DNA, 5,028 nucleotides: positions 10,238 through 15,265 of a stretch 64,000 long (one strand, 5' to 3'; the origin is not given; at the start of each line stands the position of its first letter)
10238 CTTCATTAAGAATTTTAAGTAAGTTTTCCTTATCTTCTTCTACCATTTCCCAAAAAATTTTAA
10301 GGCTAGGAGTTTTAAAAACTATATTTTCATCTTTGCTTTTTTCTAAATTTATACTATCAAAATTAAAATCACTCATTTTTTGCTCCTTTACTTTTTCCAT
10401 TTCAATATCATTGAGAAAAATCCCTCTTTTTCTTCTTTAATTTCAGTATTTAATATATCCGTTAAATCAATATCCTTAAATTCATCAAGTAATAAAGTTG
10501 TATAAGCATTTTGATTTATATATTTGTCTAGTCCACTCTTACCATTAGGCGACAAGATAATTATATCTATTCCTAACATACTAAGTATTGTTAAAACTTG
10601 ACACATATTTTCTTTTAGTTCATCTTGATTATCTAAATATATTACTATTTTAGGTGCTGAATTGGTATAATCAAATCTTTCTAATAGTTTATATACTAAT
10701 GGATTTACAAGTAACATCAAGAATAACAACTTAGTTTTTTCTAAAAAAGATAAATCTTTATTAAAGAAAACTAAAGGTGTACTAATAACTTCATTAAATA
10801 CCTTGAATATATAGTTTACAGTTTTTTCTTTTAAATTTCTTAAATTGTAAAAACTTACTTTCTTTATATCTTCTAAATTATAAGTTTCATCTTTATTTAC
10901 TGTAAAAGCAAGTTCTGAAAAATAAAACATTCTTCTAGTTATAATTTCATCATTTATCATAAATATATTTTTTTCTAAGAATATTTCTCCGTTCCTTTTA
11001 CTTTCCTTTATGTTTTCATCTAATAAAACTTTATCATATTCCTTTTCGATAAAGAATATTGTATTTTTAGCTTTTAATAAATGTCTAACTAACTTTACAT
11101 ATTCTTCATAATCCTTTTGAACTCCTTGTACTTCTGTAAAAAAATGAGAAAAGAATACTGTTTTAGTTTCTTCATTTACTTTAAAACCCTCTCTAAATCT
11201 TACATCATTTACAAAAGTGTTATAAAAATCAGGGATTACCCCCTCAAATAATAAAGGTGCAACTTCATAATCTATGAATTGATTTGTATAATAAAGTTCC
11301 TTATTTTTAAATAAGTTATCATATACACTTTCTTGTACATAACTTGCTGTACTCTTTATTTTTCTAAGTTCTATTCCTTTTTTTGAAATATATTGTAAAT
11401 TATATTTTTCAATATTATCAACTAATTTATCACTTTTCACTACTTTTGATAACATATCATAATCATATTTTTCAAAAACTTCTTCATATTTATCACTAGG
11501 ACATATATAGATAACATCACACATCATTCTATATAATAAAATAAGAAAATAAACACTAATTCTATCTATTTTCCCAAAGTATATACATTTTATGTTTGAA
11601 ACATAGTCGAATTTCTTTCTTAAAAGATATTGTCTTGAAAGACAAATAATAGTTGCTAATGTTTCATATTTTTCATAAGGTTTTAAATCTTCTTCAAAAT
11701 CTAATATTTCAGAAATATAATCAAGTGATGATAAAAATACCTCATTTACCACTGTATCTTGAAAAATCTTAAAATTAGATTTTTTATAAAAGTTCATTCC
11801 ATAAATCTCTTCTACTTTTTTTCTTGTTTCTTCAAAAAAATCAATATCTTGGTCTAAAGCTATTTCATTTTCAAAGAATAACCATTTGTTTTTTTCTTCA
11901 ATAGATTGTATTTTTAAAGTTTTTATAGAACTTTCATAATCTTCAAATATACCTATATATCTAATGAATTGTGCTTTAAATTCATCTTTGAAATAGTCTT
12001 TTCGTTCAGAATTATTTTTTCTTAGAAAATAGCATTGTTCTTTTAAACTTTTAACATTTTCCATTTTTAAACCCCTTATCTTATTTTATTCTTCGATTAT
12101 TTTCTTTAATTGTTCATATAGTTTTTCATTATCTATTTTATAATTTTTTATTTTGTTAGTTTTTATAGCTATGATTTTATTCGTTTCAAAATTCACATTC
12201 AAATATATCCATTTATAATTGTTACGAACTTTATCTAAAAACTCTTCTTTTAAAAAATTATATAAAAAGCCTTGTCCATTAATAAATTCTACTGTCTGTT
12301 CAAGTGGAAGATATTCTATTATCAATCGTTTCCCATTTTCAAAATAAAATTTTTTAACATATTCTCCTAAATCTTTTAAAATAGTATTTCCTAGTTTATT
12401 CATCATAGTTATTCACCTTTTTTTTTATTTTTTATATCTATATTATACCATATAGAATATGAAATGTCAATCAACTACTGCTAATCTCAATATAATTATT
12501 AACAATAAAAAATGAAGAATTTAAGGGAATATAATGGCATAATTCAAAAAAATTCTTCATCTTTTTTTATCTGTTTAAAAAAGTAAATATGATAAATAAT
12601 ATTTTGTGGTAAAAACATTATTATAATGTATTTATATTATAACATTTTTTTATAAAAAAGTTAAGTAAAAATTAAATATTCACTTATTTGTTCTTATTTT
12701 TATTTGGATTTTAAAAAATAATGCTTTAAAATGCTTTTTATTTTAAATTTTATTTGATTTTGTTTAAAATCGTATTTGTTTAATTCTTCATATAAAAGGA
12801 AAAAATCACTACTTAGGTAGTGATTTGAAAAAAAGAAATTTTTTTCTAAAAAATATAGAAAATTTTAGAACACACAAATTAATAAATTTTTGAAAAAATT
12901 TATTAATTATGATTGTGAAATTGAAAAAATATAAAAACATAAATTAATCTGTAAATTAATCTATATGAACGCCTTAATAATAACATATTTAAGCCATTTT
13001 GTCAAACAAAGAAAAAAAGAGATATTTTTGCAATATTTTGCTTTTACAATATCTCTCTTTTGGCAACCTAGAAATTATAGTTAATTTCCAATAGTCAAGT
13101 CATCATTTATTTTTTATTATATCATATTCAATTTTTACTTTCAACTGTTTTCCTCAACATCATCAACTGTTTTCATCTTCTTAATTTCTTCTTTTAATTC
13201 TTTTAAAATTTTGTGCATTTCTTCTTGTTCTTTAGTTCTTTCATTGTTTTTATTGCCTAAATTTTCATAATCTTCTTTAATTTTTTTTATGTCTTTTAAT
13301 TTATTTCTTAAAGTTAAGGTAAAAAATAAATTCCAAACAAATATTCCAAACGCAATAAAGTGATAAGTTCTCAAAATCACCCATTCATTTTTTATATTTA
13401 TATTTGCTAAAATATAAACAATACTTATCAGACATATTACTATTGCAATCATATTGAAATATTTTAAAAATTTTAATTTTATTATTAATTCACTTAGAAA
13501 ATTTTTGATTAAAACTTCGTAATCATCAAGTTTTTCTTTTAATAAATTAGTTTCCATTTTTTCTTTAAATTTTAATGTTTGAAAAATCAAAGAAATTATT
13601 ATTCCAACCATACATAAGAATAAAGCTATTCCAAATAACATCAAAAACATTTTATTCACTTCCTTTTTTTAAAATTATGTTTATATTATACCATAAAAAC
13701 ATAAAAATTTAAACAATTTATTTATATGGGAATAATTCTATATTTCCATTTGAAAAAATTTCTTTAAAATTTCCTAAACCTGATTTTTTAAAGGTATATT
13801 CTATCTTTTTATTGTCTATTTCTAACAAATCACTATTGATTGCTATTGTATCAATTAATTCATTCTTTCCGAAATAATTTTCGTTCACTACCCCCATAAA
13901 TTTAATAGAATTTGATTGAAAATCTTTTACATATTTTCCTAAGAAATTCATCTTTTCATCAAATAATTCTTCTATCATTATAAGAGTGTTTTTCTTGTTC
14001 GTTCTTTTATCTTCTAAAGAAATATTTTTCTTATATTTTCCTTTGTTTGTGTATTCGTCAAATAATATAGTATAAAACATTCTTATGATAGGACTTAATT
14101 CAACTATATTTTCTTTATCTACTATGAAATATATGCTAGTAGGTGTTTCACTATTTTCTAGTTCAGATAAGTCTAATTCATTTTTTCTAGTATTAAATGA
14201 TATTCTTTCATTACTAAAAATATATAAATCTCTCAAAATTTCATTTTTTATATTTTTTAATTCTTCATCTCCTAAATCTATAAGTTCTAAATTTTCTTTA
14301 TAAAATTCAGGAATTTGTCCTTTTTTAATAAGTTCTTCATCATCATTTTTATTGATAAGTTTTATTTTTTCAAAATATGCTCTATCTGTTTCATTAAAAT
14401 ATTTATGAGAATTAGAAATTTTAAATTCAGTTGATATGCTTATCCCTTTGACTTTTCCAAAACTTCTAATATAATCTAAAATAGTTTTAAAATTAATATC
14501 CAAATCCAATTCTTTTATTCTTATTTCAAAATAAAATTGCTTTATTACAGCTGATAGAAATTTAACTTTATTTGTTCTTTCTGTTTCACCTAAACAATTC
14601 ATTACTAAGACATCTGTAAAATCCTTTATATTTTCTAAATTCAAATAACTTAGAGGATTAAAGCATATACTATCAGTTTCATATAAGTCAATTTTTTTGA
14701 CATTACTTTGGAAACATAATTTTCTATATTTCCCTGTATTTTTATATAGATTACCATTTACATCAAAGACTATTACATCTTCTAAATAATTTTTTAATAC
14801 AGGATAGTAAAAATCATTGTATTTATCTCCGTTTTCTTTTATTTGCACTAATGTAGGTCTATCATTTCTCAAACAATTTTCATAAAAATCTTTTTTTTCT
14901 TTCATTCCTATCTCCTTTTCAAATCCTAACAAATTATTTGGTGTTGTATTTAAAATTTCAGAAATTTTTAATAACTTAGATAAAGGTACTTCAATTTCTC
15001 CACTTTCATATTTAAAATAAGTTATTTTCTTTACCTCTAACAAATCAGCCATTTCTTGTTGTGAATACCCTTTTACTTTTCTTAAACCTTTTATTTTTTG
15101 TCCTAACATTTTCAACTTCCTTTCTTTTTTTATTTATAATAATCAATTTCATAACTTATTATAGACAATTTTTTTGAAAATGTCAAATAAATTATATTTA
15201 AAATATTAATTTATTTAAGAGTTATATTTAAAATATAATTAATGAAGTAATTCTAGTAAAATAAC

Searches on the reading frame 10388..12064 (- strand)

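Call 24: search_protein_families(library=pfam, proteins=[window:10388-12064:-], max_evalue=0.001)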
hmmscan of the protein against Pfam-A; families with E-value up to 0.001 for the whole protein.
window:10388-12064:- (558 aa): 1 family
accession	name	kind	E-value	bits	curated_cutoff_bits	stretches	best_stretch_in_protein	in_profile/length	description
PF14266.11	YceG_bac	-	2.1e-34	119.7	25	2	283-522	9-212/250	YceG domain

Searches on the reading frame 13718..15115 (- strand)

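Call 24: search_protein_families(library=pfam, proteins=[window:13718-15115:-], max_evalue=0.001)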
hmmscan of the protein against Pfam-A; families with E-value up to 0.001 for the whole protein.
window:13718-15115:- (465 aa): 5 families
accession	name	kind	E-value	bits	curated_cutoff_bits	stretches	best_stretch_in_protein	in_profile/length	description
PF02534.20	T4SS-DNA_transf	-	5e-10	39.2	20.1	1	109-358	68-293/468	Type IV secretory system Conjugative DNA transfer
PF01381.28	HTH_3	-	2e-09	37.8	23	1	8-59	1-52/55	Helix-turn-helix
PF12844.13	HTH_19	-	3.7e-06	27.2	30.2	1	5-63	1-59/64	Helix-turn-helix domain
PF13560.12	HTH_31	-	0.00024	21.8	27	1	4-60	2-59/64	Helix-turn-helix domain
PF13443.12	HTH_26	-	0.00051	20.7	22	0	7-68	1-63/63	Cro/C1-type HTH DNA-binding domain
